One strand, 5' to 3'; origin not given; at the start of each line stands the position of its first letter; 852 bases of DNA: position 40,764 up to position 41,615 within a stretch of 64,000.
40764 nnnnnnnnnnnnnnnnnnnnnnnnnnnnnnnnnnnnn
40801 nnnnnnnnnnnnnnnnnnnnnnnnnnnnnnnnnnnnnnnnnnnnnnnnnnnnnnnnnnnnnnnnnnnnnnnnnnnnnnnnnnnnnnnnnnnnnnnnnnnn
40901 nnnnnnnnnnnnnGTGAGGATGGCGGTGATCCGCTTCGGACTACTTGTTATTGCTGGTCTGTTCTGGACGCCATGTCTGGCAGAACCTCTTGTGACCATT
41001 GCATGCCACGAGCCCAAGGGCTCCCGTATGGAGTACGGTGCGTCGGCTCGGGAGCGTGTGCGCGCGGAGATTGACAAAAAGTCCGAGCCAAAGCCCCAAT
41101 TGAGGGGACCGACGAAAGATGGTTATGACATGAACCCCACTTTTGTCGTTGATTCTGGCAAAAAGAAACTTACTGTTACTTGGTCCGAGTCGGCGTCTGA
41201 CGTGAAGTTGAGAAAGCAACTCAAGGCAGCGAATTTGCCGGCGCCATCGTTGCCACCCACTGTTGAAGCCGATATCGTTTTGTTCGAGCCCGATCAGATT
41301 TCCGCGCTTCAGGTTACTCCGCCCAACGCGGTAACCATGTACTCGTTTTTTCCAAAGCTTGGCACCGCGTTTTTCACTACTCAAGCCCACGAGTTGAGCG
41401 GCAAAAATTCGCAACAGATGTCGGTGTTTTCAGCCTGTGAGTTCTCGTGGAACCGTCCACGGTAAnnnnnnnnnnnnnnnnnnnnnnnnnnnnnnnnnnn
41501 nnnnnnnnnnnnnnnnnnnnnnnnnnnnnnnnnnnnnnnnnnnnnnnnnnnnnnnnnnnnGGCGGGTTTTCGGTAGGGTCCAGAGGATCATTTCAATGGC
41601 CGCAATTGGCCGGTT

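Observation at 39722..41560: Complete mini-integron: intact IntI, attI core, and a single cassette encoding a secreted protein of unknown function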

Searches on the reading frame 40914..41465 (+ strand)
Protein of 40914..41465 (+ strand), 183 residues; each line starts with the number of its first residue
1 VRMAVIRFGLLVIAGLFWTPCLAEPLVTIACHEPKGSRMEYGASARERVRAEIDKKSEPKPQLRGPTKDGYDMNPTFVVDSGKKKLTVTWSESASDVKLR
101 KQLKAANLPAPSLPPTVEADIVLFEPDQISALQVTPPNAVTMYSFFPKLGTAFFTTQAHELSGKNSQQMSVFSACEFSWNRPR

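Call 3: search_protein_families(library=pfam, proteins=[window:40914-41465:+], max_evalue=0.01)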
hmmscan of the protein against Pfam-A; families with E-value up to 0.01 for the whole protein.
window:40914-41465:+ (183 aa): 0 families

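Call 4: search_protein_families(library=ncbifam, proteins=[window:40914-41465:+], max_evalue=0.01)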
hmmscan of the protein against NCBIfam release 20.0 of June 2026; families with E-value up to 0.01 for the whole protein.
window:40914-41465:+ (183 aa): 0 families

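Call 9: find_homologous_proteins(query=window:40914-41465:+, max_evalue=0.001)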
Query window:40914-41465:+ (183 aa): 24 proteins with E <= 0.001 among 106 candidates.
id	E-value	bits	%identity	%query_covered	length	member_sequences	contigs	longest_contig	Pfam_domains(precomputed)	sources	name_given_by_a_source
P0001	6.8e-117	405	100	99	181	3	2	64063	-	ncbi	ncbi:MAG: hypothetical protein WCD07_12840 [Burkholderiales bacterium]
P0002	1.7e-109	381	95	97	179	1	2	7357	-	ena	-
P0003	5.3e-91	321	80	97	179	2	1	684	-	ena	-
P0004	5.0e-87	308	77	97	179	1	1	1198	-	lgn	-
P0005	5.7e-85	301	74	97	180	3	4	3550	-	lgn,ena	-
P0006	1.6e-80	287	71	97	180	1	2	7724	-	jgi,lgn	jgi:hypothetical protein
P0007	2.7e-80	286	70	100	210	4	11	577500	-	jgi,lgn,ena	jgi:hypothetical protein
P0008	9.5e-80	284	73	96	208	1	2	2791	-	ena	-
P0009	5.6e-77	275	70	99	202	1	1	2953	-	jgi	jgi:hypothetical protein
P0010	1.4e-76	274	69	98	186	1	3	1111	-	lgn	-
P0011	9.6e-76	271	71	95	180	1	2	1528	-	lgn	-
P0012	1.5e-74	268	69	97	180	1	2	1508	-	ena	-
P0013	2.2e-72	261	64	96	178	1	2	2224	-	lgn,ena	-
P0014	5.7e-68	246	64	96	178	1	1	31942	-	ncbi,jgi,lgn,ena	jgi:hypothetical protein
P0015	7.2e-62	226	61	95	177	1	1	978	-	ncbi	-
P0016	2.7e-59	218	60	97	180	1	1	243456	-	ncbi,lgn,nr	ncbi:MAG: hypothetical protein GC139_05920 [Sideroxydans sp.]|nr:hypothetical protein [Sideroxydans 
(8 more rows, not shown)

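Call 17: find_encoding_contigs(protein=P0007, flank=6000, max_places=4)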
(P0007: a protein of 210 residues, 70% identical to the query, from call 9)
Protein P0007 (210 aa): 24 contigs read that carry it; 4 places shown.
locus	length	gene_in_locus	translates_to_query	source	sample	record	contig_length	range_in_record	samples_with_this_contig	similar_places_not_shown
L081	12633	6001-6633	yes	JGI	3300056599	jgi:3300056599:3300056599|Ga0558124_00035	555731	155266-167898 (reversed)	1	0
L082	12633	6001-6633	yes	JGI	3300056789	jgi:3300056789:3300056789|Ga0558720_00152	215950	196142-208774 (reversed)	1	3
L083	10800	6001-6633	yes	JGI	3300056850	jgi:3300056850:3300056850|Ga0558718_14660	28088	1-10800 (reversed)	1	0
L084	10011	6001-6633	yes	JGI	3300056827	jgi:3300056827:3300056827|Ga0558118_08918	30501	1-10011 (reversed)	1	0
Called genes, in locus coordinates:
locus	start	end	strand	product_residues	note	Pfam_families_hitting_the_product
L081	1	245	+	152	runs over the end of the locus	-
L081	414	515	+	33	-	-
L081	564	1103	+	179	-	PF00176:SNF2-rel_dom (weak)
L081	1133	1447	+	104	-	-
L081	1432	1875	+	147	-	PF00271:Helicase_C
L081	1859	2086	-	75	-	PF07311:Dodecin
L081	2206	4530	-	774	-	PF02730:AFOR_N, PF01314:AFOR_C, PF02597:ThiS (weak)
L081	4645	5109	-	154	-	PF12802:MarR_2, PF01047:MarR, PF09339:HTH_IclR (weak), PF13412:HTH_24 (weak), PF13463:HTH_27 (faint)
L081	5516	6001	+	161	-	-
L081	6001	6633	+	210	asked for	-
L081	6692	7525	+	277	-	-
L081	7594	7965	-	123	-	PF14535:AMP-binding_C_2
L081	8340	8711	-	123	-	PF00501:AMP-binding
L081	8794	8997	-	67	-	-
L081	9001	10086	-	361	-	PF01314:AFOR_C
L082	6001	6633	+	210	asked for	-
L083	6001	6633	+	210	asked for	-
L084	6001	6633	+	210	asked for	-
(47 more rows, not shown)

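Call 18: find_encoding_contigs(protein=P0016, flank=6000, max_places=3)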
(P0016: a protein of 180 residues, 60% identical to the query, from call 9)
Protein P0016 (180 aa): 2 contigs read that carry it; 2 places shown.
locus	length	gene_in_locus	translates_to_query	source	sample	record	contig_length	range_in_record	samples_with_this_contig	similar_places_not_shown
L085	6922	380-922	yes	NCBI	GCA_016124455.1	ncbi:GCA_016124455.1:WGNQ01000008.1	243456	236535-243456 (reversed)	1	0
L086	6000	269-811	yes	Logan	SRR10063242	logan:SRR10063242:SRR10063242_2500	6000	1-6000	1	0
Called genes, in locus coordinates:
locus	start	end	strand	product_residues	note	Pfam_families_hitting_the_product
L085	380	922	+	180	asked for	-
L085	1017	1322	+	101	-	-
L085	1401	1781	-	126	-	PF01648:ACPS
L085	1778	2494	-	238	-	PF03740:PdxJ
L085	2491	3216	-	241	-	PF11967:RecO_N, PF02565:RecO_C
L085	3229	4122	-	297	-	PF00009:GTP_EFTU, PF03193:RsgA_GTPase (weak), PF00350:Dynamin_N (faint), PF01926:MMR_HSR1, PF02421:FeoB_N, PF04548:AIG1 (weak), PF07650:KH_2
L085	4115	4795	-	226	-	PF22935:RM44_endonuclase (weak), PF14622:Ribonucleas_3_3, PF00636:Ribonuclease_3, PF00035:dsrm, PF14709:DND1_DSRM (faint)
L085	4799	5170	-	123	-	PF16137:DUF4845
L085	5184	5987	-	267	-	PF10502:Peptidase_S26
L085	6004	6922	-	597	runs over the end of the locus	PF00009:GTP_EFTU, PF03144:GTP_EFTU_D2, PF00679:EFG_C, PF06421:LepA_C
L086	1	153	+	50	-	?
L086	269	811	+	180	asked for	-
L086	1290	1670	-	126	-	PF01648:ACPS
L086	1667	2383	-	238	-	PF03740:PdxJ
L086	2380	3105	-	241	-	PF11967:RecO_N, PF02565:RecO_C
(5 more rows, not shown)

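Call 19: find_encoding_contigs(protein=P0002, flank=8000, max_places=4)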
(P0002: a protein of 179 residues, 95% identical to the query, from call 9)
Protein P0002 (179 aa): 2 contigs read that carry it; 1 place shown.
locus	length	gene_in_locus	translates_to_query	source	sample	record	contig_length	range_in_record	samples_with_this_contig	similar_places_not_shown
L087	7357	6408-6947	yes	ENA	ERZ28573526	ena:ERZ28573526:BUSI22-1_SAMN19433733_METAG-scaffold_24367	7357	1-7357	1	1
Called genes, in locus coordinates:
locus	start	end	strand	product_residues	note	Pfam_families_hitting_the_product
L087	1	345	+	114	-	?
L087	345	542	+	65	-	-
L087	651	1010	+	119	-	-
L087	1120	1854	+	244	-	-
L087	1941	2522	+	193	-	-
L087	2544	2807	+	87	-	-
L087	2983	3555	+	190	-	-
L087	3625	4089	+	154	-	-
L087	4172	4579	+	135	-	-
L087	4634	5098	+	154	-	-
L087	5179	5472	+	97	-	-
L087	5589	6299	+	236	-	-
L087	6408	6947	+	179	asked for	-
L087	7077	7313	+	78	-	-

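Call 20: find_encoding_contigs(protein=P0014, flank=8000, max_places=3)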
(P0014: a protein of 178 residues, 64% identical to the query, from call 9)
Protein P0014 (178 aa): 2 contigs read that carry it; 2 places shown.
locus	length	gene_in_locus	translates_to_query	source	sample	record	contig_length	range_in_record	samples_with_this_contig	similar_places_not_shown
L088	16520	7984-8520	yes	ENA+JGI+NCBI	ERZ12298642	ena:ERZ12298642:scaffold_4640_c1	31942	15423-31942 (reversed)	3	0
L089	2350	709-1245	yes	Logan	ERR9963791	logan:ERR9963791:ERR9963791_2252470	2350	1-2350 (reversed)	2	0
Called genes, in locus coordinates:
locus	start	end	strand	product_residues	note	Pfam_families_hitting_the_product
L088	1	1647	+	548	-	?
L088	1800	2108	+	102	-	PF08895:DUF1840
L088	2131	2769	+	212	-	PF01161:PBP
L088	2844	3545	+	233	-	PF00300:His_Phos_1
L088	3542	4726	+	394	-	PF01168:Ala_racemase_N, PF14031:D-ser_dehydrat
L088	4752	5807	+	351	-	PF01261:AP_endonuc_2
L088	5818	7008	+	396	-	PF01408:GFO_IDH_MocA, PF02894:GFO_IDH_MocA_C, PF22725:GFO_IDH_MocA_C3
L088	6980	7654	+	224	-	-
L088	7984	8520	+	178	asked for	-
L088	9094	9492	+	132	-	PF04828:GFA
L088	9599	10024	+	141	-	-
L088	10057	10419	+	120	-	PF04828:GFA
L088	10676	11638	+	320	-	PF13379:NMT1_2 (weak), PF16868:NMT1_3, PF09084:NMT1, PF12974:Phosphonate-bd (weak)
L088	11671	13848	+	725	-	PF06808:DctM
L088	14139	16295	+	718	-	PF02897:Peptidase_S9_N, PF00326:Peptidase_S9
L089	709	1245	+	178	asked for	-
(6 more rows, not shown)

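Call 21: find_encoding_contigs(protein=P0006, flank=8000, max_places=3)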
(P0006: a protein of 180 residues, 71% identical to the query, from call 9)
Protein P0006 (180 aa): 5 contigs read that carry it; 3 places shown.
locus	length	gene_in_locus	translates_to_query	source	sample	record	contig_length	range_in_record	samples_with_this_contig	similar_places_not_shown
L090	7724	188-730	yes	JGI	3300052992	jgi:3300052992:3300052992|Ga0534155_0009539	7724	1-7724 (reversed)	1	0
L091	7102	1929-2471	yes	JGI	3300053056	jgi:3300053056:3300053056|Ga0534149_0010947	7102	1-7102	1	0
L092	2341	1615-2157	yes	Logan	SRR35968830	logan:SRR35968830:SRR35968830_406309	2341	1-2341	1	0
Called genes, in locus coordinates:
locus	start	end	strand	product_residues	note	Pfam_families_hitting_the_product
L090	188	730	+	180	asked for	-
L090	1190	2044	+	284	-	-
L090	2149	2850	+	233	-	PF22187:DUF6946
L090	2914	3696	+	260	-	PF18734:HEPN_AbiU2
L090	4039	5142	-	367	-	PF01548:DEDD_Tnp_IS110, PF02371:Transposase_20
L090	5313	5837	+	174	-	-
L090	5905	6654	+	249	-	PF00106:adh_short, PF08659:KR, PF23441:SDR, PF13561:adh_short_C2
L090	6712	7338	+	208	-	-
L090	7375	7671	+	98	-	-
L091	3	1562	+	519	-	?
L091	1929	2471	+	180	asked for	-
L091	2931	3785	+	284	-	-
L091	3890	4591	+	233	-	PF22187:DUF6946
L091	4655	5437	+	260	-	PF18734:HEPN_AbiU2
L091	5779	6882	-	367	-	PF01548:DEDD_Tnp_IS110, PF02371:Transposase_20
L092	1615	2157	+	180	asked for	-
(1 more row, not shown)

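Call 48: search_solved_structures(query=A4, max_evalue=10)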
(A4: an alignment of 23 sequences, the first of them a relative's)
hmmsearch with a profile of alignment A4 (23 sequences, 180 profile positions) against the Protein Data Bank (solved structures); distinct sequences matched with E-value up to 10: 3.
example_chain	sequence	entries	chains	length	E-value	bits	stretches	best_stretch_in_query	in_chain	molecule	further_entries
5epf_A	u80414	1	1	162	0.93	12.3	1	69-99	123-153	Peroxiredoxin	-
7jtk_E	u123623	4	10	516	2.1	11.1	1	38-103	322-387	Flagellar radial spoke protein 3 | Radial spoke protein 3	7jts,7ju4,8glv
7jrj_G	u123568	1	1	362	5.5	9.8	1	38-103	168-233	Flagellar radial spoke protein 3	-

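Call 52: predict_structure(alignment_id=A4)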
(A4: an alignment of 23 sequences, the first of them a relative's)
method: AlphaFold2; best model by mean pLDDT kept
length: 181 residues; sequences in the alignment: 23
mean_pLDDT: 88.9   pTM: 0.78
mean pLDDT of the five models: 88.9, 87.0, 87.0, 86.9, 84.9
residues with pLDDT >= 90: 135; 70-90: 23; 50-70: 17; < 50: 6
segments of 3 or more residues with pLDDT < 50: 13-15
pLDDT, mean of each block of 10 residues (from residue 1): 53 54 89 96 89 94 93 96 97 92 90 94 96 96 98 93 94 90 58
secondary structure, 60 per line:
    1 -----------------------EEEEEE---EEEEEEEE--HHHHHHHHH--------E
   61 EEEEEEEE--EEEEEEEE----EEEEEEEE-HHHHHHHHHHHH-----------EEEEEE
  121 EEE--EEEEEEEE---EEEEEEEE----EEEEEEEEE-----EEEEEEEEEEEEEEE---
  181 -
elements in order: E24-29 E33-40 H43-51 E60-68 E71-78 E83-90 H92-103 E115-123 E126-133 E137-144 E149-157 E163-177

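Call 57: fold_search(model_id=the predicted structure, library=pdb)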
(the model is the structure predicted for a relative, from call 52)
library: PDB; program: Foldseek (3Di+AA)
matches with E <= 10: 1512; with E <= 0.001: 9
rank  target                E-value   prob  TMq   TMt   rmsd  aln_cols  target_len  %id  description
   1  2lfu_MODEL_1_A        1.5e-04  1.00  0.33  0.36   8.1       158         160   10  The structure of a N. meningitides protein targeted for vaccine development (released 2011-10-19)
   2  4o4u_B                2.0e-04  1.00  0.37  0.16   7.4       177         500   10  Crystal structure of the vaccine antigen Transferrin Binding Protein B (TbpB) mutant Trp-176-Ala from Haemophilus para (released 2015-01-14)
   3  4o4u_D                4.2e-04  1.00  0.38  0.16   7.3       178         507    9  Crystal structure of the vaccine antigen Transferrin Binding Protein B (TbpB) mutant Trp-176-Ala from Haemophilus para (released 2015-01-14)
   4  9yz4_B                6.7e-04  1.00  0.34  0.15   9.2       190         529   12  Neisseria gonorrhoeae Transferrin Binding Protein A in complex with Transferrin Binding Protein B and transferrin (iro (released 2026-03-04)
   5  6cuj_A                7.5e-04  1.00  0.33  0.37   7.2       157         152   10  Crystal structure of the C-terminal domain of neisserial heparin binding antigen (NHBA) (released 2018-09-26)
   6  3hoe_A                7.5e-04  1.00  0.27  0.23   7.4       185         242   14  Crystal Structure of Surface Lipoprotein (released 2009-10-06)
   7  9dc4_B                8.3e-04  0.99  0.28  0.13  11.8       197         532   13  Transferrin Binding Protein A in complex with transferrin binding protein B, transferrin and globular domain of TonB (released 2026-03-04)
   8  9nhq_B                8.8e-04  1.00  0.35  0.16   7.8       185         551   14  The cryo-EM structure of NmTbpA and NmTbpB in a complex (released 2026-03-04)
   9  3ve1_A                9.7e-04  1.00  0.35  0.16   7.8       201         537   13  The 2.9 angstrom crystal structure of Transferrin binding protein B (TbpB) from serogroup B M982 Neisseria meningitidi (released 2012-02-22)
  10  4o4x_A                1.0e-03  1.00  0.39  0.17   6.5       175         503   10  Crystal structure of the vaccine antigen Transferrin Binding Protein B (TbpB) double mutant Tyr-167-Ala and Trp-176-Al (released 2015-01-14)
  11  4o4u_A                1.2e-03  1.00  0.39  0.17   6.6       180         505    8  Crystal structure of the vaccine antigen Transferrin Binding Protein B (TbpB) mutant Trp-176-Ala from Haemophilus para (released 2015-01-14)
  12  5kkx_A                1.4e-03  1.00  0.34  0.29   7.8       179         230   12  Crystal structure of a TbpB C-lobe mutant from Neisseria meningitidis M982 (released 2017-07-19)
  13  4o4x_B                1.6e-03  1.00  0.39  0.17   6.5       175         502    8  Crystal structure of the vaccine antigen Transferrin Binding Protein B (TbpB) double mutant Tyr-167-Ala and Trp-176-Al (released 2015-01-14)
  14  9clt_B                1.8e-03  1.00  0.32  0.15   7.8       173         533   10  Transferrin Binding Protein A in complex with transferrin binding protein B and transferrin (iron bound to N lobe only (released 2026-03-11)
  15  4o3x                  1.9e-03  0.99  0.30  0.25   8.0       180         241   14  Crystal structure of the vaccine antigen Transferrin Binding Protein B (TbpB) mutant Phe-171-Ala from Actinobacillus ple (released 2015-01-14)
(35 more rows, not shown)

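Call 59: search_protein_families(library=phrogs, proteins=[window:40920-41465:+], max_evalue=1)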
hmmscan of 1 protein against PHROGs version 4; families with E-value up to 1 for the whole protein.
window:40920-41465:+ (181 aa): 1 family
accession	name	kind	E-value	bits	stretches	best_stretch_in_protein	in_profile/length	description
phrog_5907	-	unknown function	0.65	10.7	0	7-15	11-19/27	-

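Call 85: search_protein_representatives(alignment_id=A4)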
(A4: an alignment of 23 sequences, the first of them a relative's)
Query: 23 sequences, 180 profile positions. Proteins with E-value up to 0.001 (for the whole library): 186; up to 1e-10: 95; up to 1e-30: 31. The best 150 are listed.
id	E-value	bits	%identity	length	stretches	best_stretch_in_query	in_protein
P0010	5.6e-85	299.8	-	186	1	1-180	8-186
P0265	5.1e-71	254.3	-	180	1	1-178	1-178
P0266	5.2e-70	251.0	-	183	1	1-179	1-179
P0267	5.5e-64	231.4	-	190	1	5-178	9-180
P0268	3.3e-63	228.8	-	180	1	1-178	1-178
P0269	1.0e-52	194.7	-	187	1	7-143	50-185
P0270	1.1e-51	191.3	-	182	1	4-176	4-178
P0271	9.4e-50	185.0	-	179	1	8-178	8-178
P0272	1.4e-48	181.1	-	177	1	6-177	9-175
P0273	2.1e-46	174.1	-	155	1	22-175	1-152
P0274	6.0e-43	162.8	-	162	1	17-179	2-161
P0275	3.1e-42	160.5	-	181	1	1-178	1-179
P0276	5.7e-42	159.6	-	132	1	32-179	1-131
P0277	2.4e-41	157.6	-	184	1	11-178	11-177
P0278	2.4e-40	154.3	-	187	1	8-174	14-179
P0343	6.4e-13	65.0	-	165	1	1-175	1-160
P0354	3.8e-11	59.2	-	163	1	6-175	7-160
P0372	5.0e-09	52.3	-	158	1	6-179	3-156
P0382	2.5e-08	50.0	-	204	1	8-175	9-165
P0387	7.3e-08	48.5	-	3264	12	75-161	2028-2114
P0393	2.1e-07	47.0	-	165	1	12-175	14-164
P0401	9.2e-07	44.9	-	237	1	5-160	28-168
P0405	1.8e-06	44.0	-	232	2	18-70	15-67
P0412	6.2e-06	42.2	-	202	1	7-174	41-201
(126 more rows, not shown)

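Call 86: search_protein_families(library=pfam, proteins=[P0387, P0401, P0382, P0412, P0343, P0354, P0372, P0393, P0405], max_evalue=0.01)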
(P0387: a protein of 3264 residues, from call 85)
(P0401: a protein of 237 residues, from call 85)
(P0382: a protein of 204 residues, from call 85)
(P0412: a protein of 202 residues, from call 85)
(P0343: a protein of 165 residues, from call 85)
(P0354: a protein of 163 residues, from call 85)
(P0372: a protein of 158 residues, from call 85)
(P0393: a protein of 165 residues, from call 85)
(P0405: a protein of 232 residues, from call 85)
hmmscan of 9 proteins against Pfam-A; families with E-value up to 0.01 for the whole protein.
P0387 (3264 aa): 3 families
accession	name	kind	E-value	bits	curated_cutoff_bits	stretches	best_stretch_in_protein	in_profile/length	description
PF13585.12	CHU_C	-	1e-12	48.4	27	1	3172-3246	3-72/86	CHU_C Type IX secretion signal domain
PF13573.12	SprB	-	1.4e-05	25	28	1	2942-2972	7-37/37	SprB repeat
PF19081.6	Ig_7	-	0.00075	20.2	27.3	1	532-614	3-82/84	Ig-like domain CHU_C associated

P0401 (237 aa): 0 families

P0382 (204 aa): 0 families

P0412 (202 aa): 0 families

P0343 (165 aa): 0 families

P0354 (163 aa): 0 families

P0372 (158 aa): 0 families

P0393 (165 aa): 0 families

P0405 (232 aa): 0 families

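Call 89: find_encoding_contigs(protein=P0001, flank=4000, max_places=4)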
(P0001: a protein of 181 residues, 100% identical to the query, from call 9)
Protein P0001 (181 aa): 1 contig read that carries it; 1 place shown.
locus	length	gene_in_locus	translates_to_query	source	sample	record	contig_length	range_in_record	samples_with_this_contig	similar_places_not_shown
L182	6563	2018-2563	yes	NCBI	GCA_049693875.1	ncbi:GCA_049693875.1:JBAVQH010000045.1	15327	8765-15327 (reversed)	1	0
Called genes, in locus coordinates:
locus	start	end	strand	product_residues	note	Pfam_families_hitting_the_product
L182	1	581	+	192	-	PF00929:RNase_T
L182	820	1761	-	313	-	PF13495:Phage_int_SAM_4, PF00589:Phage_integrase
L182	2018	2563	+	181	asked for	-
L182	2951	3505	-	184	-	PF01641:SelR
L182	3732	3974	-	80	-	-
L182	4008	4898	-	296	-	PF01557:FAA_hydrolase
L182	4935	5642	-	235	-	PF13531:SBP_bac_11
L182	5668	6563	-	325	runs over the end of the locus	PF03401:TctC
